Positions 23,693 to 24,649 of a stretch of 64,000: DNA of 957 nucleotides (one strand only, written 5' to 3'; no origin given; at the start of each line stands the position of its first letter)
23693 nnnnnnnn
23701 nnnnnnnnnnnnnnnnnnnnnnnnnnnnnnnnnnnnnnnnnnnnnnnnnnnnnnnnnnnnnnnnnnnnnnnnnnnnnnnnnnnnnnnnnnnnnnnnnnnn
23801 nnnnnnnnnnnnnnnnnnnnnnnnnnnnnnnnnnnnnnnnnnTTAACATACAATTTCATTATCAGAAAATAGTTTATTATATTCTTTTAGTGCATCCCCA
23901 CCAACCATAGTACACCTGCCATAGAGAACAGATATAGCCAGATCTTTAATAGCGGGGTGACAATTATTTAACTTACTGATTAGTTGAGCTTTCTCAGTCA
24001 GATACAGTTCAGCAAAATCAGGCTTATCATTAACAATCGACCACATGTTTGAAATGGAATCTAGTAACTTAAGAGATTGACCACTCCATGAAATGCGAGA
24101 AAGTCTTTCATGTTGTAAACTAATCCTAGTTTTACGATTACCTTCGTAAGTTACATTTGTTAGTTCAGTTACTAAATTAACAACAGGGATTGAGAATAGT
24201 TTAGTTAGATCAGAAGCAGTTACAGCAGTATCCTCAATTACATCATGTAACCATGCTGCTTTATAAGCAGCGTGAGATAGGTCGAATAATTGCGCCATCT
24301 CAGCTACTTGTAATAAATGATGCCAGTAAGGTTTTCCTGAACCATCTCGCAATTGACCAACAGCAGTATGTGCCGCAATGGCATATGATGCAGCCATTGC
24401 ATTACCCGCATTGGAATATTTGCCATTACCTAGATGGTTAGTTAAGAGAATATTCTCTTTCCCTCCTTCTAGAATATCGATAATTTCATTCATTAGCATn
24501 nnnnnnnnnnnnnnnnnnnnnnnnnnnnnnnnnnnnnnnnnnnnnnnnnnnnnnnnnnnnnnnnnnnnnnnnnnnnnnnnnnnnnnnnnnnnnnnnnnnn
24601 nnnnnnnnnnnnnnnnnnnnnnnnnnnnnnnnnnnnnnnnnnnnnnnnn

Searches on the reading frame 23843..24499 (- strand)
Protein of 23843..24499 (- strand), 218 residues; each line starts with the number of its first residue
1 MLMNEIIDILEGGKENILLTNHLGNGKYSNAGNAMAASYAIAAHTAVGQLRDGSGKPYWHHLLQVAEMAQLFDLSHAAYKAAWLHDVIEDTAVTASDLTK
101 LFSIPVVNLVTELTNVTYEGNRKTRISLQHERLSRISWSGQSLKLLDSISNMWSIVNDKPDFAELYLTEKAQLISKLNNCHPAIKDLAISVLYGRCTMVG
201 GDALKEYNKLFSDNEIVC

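Call 53: search_protein_families(library=pfam, proteins=[window:23843-24499:-], max_evalue=0.001)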
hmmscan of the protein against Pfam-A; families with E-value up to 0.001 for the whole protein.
window:23843-24499:- (218 aa): 2 families
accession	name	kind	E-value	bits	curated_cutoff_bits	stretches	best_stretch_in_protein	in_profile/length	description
PF13328.12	HD_4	-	6.7e-12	45.8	27.2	1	36-122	1-83/156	HD domain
PF01966.28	HD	-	0.0002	22.1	22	1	58-151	1-115/116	HD domain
